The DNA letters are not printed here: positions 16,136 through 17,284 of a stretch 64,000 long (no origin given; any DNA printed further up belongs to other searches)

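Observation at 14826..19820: tldD-pmbA operon extended by a PAC2 (proteasome-assembly-chaperone-like) protein with poly-acidic tail, a HEAT-repeat protein and a GNAT acetyltransferase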

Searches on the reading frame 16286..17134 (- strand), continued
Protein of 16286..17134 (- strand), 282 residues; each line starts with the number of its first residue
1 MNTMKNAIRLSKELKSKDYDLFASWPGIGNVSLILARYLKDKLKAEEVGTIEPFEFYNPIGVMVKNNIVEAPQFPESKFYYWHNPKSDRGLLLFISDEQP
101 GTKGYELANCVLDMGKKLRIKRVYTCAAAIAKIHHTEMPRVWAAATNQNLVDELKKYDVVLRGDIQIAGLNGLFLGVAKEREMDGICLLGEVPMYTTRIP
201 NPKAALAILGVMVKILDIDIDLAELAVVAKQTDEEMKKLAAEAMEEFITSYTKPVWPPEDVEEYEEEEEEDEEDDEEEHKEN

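Call 18: search_solved_structures(query=A1, max_evalue=0.01, show_alignments=2)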
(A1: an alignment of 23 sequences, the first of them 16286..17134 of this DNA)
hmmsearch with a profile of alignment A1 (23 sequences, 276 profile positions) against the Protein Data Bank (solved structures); distinct sequences matched with E-value up to 0.01: 6.
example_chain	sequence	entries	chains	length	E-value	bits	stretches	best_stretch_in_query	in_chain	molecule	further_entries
3vr0_A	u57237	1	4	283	1.9e-28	102.6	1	5-259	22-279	Putative uncharacterized protein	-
5un0_1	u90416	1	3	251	9.2e-14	54.5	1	63-245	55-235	proteasome assembly chaperone 2 (PAC2) homologue Rv2125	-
3wz2_A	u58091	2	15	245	2.2e-13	53.2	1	14-243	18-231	Uncharacterized protein | PbaA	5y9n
3mnf_A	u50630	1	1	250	1.1e-09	41.2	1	84-246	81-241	PAC2 family protein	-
3gaa_A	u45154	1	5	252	2.3e-05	26.9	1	21-238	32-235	uncharacterized protein Ta1441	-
2p90_A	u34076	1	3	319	0.0029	20.1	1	87-233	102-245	Hypothetical protein Cgl1923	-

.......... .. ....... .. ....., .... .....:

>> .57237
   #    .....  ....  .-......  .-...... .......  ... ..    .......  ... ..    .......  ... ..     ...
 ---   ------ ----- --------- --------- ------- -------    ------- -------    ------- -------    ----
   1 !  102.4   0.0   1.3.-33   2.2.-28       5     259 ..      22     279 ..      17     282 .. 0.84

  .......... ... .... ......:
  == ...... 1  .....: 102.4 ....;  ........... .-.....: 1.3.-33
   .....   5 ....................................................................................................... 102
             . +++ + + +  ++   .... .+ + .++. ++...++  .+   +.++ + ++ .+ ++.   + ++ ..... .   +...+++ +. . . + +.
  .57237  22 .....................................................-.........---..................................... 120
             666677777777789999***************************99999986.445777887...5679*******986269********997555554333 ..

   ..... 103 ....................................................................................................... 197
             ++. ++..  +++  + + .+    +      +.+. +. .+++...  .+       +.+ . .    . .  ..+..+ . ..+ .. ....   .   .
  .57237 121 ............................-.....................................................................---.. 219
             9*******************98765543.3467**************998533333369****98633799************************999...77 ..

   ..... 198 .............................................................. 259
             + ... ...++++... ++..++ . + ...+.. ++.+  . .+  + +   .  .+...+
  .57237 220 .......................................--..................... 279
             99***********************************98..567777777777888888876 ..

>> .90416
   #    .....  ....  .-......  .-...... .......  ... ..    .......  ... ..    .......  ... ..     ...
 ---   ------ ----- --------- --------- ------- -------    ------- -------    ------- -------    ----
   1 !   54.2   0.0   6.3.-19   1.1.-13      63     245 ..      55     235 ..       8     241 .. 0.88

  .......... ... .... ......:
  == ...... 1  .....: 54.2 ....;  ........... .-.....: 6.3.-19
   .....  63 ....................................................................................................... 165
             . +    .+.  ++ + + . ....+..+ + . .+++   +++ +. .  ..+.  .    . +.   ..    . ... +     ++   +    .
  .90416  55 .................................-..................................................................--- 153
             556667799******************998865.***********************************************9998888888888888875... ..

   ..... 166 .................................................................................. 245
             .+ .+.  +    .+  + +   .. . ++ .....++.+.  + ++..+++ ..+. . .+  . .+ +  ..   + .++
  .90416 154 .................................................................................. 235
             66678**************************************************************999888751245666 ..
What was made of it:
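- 16286..17134 (-): PAC2-family, PbaB-like protein (282 aa). It has an alpha/beta/alpha core, a conserved beta4-beta5 hairpin (residues ~57-78), a long C-terminal helix (223-247), the invariant YTKPVWP motif and a disordered acidic tail. PDB profile hit PbaB 3VR0 E=1.9e-28 (call 18).
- Most invariant motifs (PGIG, Q99, T125, G..G, LLGE) are shared with PbaB, which has no known catalytic activity (call 18).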

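Call 26: predict_structure(alignment_id=A1)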
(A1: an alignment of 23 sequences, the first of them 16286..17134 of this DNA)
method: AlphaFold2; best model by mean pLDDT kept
length: 282 residues; sequences in the alignment: 23
mean_pLDDT: 75.9   pTM: 0.74
mean pLDDT of the five models: 75.9, 74.8, 74.7, 74.5, 70.5
residues with pLDDT >= 90: 100; 70-90: 104; 50-70: 19; < 50: 59
segments of 3 or more residues with pLDDT < 50: 1-3, 57-75, 246-282
pLDDT, mean of each block of 10 residues (from residue 1): 63 86 86 91 92 54 42 64 89 80 79 89 92 86 93 94 79 88 93 79 93 93 88 77 54 40 34 34 35
secondary structure, 60 per line:
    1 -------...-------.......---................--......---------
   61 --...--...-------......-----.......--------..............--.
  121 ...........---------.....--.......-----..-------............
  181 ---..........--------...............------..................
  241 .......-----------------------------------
elements in order: E8-10 E18-24 H28-43 E46-51 E63-65 E68-70 E78-83 E89-95 H104-117 E120-131 E141-145 H148-154 H169-180 E184-193 H202-216 H223-247
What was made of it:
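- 16286..17134 (-): AF2 model pLDDT 75.9 (call 26).
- On PAC2 family (Pfam PF09754): AF2 model (pLDDT 75.9, call 26).
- On PbaB-type proteasome activator: The model has helix 223-247 followed by residues 248-282 at pLDDT <50 (call 26).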

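Call 27: search_protein_representatives(alignment_id=A1)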
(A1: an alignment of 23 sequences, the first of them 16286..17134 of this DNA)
Query: 23 sequences, 276 profile positions. Proteins with E-value up to 0.001 (for the whole library): 1799; up to 1e-10: 878; up to 1e-30: 209. The best 150 are listed.
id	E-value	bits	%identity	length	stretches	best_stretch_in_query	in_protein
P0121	3.6e-100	351.1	-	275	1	1-270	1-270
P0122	3.8e-87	308.4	-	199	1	90-274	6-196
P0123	2.7e-79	282.6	-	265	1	3-261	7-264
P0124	1.9e-77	276.5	-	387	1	1-252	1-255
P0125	2.1e-75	269.9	-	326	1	5-246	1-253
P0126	3.7e-72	259.2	-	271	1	2-236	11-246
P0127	5.1e-70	252.2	-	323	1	3-260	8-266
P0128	9.4e-68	244.8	-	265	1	4-250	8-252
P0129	1.4e-67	244.1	-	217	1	46-261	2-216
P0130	2.3e-67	243.5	-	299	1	2-243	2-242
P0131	9.9e-65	234.8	-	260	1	5-249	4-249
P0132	1.1e-63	231.5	-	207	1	1-159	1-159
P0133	4.0e-63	229.6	-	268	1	26-239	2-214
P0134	8.9e-63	228.4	-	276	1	5-240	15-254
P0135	1.0e-61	224.9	-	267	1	2-234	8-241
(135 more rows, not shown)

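Call 30: find_homologous_proteins(query=P0121)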
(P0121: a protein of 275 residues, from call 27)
Query P0121 (275 aa): 2256 proteins with E <= 0.001 among 4314 candidates; the best 120 are listed.
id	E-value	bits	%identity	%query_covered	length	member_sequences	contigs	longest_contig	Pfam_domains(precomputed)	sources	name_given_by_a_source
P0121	8.7e-182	621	100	100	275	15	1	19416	PF09754.16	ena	-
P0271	3.5e-176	602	96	100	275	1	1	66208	PF09754.16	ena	-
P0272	8.8e-176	601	96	100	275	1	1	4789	PF09754.16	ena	-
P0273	3.2e-165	566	89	100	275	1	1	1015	PF09754.16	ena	-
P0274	3.2e-164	563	90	92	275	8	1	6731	PF09754.16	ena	-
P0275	2.6e-162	557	88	100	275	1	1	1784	PF09754.16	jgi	jgi:hypothetical protein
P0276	2.8e-162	557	88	100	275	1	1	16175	PF09754.16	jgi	-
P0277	6.3e-162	555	87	100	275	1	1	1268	PF09754.16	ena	-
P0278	1.3e-161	554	87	100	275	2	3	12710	PF09754.16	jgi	jgi:proteasome assembly chaperone (PAC2) family protein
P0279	1.7e-161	554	88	100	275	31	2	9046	PF09754.16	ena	-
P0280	2.1e-161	554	87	100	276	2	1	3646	PF09754.16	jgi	jgi:uncharacterized protein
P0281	5.0e-161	552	88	93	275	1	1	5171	PF09754.16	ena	-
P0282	6.4e-161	552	89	93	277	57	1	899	PF09754.16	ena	-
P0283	8.1e-161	552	87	99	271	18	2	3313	PF09754.16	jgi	jgi:proteasome assembly chaperone (PAC2) family protein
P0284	2.0e-160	550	87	92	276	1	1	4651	PF09754.16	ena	-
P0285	3.1e-160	550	86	100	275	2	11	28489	PF09754.16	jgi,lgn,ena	jgi:proteasome assembly chaperone (PAC2) family protein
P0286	4.6e-160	549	87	100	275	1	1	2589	PF09754.16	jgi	jgi:uncharacterized protein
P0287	1.3e-159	548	86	100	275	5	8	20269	PF09754.16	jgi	jgi:proteasome assembly chaperone (PAC2) family protein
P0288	1.6e-159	548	87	93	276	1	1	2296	PF09754.16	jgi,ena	jgi:hypothetical protein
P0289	1.1e-158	545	85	100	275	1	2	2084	PF09754.16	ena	-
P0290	2.0e-158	544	86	93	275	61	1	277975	PF09754.16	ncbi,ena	-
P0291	3.6e-158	543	86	93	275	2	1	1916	PF09754.16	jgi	jgi:uncharacterized protein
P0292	5.3e-156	536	84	92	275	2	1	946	PF09754.16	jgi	jgi:hypothetical protein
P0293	5.6e-156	536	85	92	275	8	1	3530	PF09754.16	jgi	jgi:hypothetical protein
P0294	5.9e-150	516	87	87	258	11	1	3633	PF09754.16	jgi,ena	jgi:proteasome assembly chaperone (PAC2) family protein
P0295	2.0e-147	508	79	100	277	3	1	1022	PF09754.16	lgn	-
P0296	4.1e-146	504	82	92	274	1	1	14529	PF09754.16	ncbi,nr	ncbi:MAG: PAC2 family protein [Chloroflexi bacterium]|nr:PAC2 family protein [Chloroflexota bacteriu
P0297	2.7e-142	491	79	92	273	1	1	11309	PF09754.16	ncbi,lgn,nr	ncbi:MAG: PAC2 family protein [Dehalococcoidales bacterium]|nr:PAC2 family protein [Dehalococcoidale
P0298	9.9e-139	479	78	93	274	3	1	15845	PF09754.16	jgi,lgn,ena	-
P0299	1.3e-137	476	76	92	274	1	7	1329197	PF09754.16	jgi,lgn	jgi:hypothetical protein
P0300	8.8e-136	470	76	93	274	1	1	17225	PF09754.16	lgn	-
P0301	1.4e-130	453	73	93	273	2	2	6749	PF09754.16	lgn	-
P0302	2.9e-129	448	70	98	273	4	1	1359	PF09754.16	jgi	jgi:uncharacterized protein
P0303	1.1e-128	446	69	92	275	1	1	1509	PF09754.16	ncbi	-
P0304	4.6e-128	444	71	93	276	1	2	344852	PF09754.16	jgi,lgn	-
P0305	9.7e-128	443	71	93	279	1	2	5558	PF09754.16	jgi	-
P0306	9.2e-127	440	68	98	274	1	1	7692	PF09754.16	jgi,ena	-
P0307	9.7e-127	440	71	93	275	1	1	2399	PF09754.16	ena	-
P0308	1.3e-126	440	72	92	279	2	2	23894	PF09754.16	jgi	-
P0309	3.5e-126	438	69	92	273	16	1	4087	PF09754.16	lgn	-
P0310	5.2e-126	438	71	93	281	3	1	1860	PF09754.16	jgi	jgi:proteasome assembly chaperone (PAC2) family protein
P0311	5.8e-126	438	70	93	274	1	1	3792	PF09754.16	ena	-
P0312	6.4e-126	437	71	92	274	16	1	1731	PF09754.16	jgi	-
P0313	7.5e-126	437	71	92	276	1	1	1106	PF09754.16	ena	-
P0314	1.1e-125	437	70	97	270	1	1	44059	PF09754.16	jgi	jgi:proteasome assembly chaperone (PAC2) family protein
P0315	4.5e-125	435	70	93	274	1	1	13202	PF09754.16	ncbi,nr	ncbi:MAG: PAC2 family protein [Dehalococcoidales bacterium]|nr:PAC2 family protein [Dehalococcoidale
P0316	5.0e-125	434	70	94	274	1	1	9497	PF09754.16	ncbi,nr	ncbi:MAG: PAC2 family protein [Dehalococcoidia bacterium]|nr:PAC2 family protein [Dehalococcoidia ba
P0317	7.1e-125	434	71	93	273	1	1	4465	PF09754.16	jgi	jgi:proteasome assembly chaperone (PAC2) family protein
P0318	8.3e-125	434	70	93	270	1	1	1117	PF09754.16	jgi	jgi:proteasome assembly chaperone (PAC2) family protein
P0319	1.4e-124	433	69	93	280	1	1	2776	PF09754.16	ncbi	-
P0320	2.0e-124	432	70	92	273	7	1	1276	PF09754.16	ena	-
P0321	3.3e-124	432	68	93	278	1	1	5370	PF09754.16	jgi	-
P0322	4.8e-124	431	71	93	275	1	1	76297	PF09754.16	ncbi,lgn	-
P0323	4.9e-124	431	69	91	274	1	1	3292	PF09754.16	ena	-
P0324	5.1e-124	431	69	94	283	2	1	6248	PF09754.16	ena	-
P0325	1.0e-123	430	89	77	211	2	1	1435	PF09754.16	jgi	jgi:uncharacterized protein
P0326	1.2e-123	430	70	94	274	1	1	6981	PF09754.16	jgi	jgi:hypothetical protein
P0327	1.4e-123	430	98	70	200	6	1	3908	PF09754.16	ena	-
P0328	9.9e-123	427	71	93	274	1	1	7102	PF09754.16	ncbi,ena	-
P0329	2.1e-121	423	67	92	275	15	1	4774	PF09754.16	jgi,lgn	-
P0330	5.2e-120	418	68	93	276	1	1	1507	PF09754.16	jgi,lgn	jgi:hypothetical protein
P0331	6.5e-120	418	70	86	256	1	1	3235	PF09754.16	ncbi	-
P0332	1.1e-119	417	68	92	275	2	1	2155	PF09754.16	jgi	jgi:proteasome assembly chaperone (PAC2) family protein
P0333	3.0e-115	402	66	94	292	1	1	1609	PF09754.16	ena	-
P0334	2.7e-114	399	64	92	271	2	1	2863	PF09754.16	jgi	-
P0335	4.5e-114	399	64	92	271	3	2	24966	PF09754.16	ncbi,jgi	-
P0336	1.9e-113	397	67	88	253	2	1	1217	PF09754.16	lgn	-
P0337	1.6e-112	393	66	93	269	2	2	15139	PF09754.16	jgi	-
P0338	3.4e-112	392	62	93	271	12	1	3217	PF09754.16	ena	-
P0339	1.7e-111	390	64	93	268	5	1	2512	PF09754.16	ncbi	-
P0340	1.9e-111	390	63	92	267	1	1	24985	PF09754.16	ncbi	-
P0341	6.2e-111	388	61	93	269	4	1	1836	PF09754.16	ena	-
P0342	1.2e-110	387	63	94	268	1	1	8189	PF09754.16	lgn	-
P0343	2.7e-110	386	63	93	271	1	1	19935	PF09754.16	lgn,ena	-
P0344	2.9e-110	386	64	93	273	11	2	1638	PF09754.16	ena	-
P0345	4.0e-110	386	66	94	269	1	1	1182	PF09754.16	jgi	-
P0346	1.2e-109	384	63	93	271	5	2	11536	PF09754.16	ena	-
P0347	1.4e-109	384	63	93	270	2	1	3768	PF09754.16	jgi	-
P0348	1.4e-109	384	62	92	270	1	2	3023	PF09754.16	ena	-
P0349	4.6e-109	382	63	92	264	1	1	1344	PF09754.16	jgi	-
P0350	5.8e-109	382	62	97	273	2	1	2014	PF09754.16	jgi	jgi:hypothetical protein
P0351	8.6e-109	381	62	92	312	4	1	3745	PF09754.16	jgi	-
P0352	1.2e-108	381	63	93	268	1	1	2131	PF09754.16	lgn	-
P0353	1.7e-108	380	62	95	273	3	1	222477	PF09754.16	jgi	jgi:proteasome assembly chaperone (PAC2) family protein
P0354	2.2e-108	380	64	93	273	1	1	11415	PF09754.16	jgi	jgi:proteasome assembly chaperone (PAC2) family protein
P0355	2.3e-108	380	62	92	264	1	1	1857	PF09754.16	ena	-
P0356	3.9e-108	379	67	88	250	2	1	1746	PF09754.16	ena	-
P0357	4.9e-108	379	62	93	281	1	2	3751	PF09754.16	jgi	jgi:proteasome assembly chaperone (PAC2) family protein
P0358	1.1e-107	378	61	93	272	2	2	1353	PF09754.16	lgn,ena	-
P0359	1.2e-107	377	67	86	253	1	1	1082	PF09754.16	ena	-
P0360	1.7e-107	377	60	92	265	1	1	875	PF09754.16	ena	-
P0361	3.1e-107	376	62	95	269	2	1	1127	PF09754.16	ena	-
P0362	3.7e-107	376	60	93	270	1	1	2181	PF09754.16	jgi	jgi:proteasome assembly chaperone (PAC2) family protein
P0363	5.5e-107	375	61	92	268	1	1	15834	PF09754.16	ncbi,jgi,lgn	-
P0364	9.5e-107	375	60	92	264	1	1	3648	PF09754.16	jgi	-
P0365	1.4e-106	374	60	92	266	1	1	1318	PF09754.16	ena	-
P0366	1.6e-106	374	62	92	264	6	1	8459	PF09754.16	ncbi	-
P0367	1.9e-106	373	62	97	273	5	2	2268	PF09754.16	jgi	jgi:proteasome assembly chaperone (PAC2) family protein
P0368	3.0e-106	373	64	86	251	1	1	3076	PF09754.16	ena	-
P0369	3.4e-106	373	62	93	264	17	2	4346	PF09754.16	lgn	-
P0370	3.9e-106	373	60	93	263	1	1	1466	PF09754.16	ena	-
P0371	4.5e-106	372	60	93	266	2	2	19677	PF09754.16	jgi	jgi:proteasome assembly chaperone (PAC2) family protein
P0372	6.4e-106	372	60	92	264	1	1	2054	PF09754.16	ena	-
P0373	7.7e-106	372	61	93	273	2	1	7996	PF09754.16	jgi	jgi:uncharacterized protein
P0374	9.6e-106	371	62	93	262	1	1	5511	PF09754.16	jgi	jgi:proteasome assembly chaperone (PAC2) family protein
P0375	1.3e-105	371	58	93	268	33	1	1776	PF09754.16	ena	-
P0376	1.3e-105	371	62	93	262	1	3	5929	PF09754.16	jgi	jgi:proteasome assembly chaperone (PAC2) family protein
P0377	1.8e-105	370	61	92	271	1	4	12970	PF09754.16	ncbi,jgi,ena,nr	ncbi:MAG: hypothetical protein H6Q39_742 [Chloroflexi bacterium]|jgi:uncharacterized protein|nr:hypo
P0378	2.6e-105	370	62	93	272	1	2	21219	PF09754.16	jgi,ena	jgi:proteasome assembly chaperone (PAC2) family protein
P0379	2.9e-105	370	61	92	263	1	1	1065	PF09754.16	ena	-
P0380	3.1e-105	370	63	87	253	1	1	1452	PF09754.16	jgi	-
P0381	3.6e-105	369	61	93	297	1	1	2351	PF09754.16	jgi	-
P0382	3.7e-105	369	60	92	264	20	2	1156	PF09754.16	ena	-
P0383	4.0e-105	369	61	92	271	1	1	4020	PF09754.16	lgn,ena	-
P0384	4.6e-105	369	59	92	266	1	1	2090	PF09754.16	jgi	-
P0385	4.8e-105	369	61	93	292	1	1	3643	PF09754.16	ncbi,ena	-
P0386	5.4e-105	369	61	93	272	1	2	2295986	PF09754.16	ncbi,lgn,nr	ncbi:MAG: PAC2 family protein [Dehalococcoidales bacterium]|nr:MAG: PAC2 family protein [Dehalococco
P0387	5.8e-105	369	61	92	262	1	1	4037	PF09754.16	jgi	-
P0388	6.3e-105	369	60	92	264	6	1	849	PF09754.16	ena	-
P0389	7.2e-105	368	60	92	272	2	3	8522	PF09754.16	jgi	jgi:proteasome assembly chaperone (PAC2) family protein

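Call 31: find_encoding_contigs(protein=P0290, flank=8000, max_places=1)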
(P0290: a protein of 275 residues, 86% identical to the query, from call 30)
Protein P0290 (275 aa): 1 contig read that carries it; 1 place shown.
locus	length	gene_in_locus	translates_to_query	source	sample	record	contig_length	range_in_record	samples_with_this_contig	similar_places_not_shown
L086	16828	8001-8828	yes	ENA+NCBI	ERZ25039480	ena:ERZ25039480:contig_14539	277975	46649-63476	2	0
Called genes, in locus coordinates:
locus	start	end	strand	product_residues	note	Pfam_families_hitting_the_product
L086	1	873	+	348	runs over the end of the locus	PF00174:Oxidored_molyb (faint)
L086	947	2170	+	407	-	-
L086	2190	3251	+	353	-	PF13531:SBP_bac_11, PF01547:SBP_bac_1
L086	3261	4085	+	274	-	PF00528:BPD_transp_1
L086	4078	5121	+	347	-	PF02463:SMC_N (faint), PF00005:ABC_tran, PF08402:TOBE_2 (weak), PF03459:TOBE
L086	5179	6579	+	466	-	PF01523:PmbA_TldD_1st, PF19290:PmbA_TldD_2nd, PF19289:PmbA_TldD_3rd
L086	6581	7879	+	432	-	PF01523:PmbA_TldD_1st, PF19289:PmbA_TldD_3rd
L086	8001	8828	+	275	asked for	PF09754:PAC2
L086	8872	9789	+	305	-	PF03130:HEAT_PBS (faint), PF02985:HEAT (faint), PF00514:Arm (faint), PF13513:HEAT_EZ (faint), PF13646:HEAT_2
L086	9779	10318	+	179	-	PF13302:Acetyltransf_3, PF13523:Acetyltransf_8, PF00583:Acetyltransf_1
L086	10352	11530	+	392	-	PF00155:Aminotran_1_2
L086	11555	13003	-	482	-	PF13522:GATase_6, PF13537:GATase_7, PF00156:Pribosyltran (weak)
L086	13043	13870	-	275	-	PF02358:Trehalose_PPase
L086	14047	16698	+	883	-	PF01411:tRNA-synt_2c, PF07973:tRNA_SAD, PF02272:DHHA1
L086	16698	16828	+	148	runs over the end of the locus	PF03652:RuvX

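Call 32: find_encoding_contigs(protein=P0386, flank=8000, max_places=1)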
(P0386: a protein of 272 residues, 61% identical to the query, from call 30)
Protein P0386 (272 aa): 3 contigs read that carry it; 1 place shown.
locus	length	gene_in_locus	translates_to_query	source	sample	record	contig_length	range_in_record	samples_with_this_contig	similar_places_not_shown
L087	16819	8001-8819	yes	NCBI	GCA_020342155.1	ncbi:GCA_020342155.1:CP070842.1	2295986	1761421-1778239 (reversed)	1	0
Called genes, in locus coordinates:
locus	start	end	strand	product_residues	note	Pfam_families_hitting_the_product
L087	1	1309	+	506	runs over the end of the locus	PF07994:NAD_binding_5, PF01658:Inos-1-P_synth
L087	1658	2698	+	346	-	PF00037:Fer4 (weak), PF12797:Fer4_2 (faint), PF12838:Fer4_7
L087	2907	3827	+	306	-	PF00142:Fer4_NifH (faint), PF01656:CbiA, PF02374:ArsA_ATPase (weak), PF10609:ParA, PF13614:AAA_31 (weak)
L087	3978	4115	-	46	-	PF01411:tRNA-synt_2c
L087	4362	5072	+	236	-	-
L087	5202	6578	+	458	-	PF01523:PmbA_TldD_1st, PF19290:PmbA_TldD_2nd, PF19289:PmbA_TldD_3rd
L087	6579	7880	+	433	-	PF01523:PmbA_TldD_1st, PF19289:PmbA_TldD_3rd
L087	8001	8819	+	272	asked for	PF09754:PAC2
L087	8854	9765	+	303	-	PF03130:HEAT_PBS (faint), PF13513:HEAT_EZ (faint), PF00514:Arm (faint), PF02985:HEAT (faint), PF13646:HEAT_2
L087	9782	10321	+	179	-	PF13302:Acetyltransf_3, PF13523:Acetyltransf_8 (weak), PF00583:Acetyltransf_1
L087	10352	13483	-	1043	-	PF13191:AAA_16, PF13401:AAA_22 (weak), PF13424:TPR_12 (faint)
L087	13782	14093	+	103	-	PF07110:EthD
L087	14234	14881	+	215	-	-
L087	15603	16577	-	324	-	PF00535:Glycos_transf_2, PF10111:Glyco_tranf_2_2, PF13641:Glyco_tranf_2_3, PF13632:Glyco_trans_2_3 (weak)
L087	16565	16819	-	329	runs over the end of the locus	PF00535:Glycos_transf_2, PF10111:Glyco_tranf_2_2, PF13641:Glyco_tranf_2_3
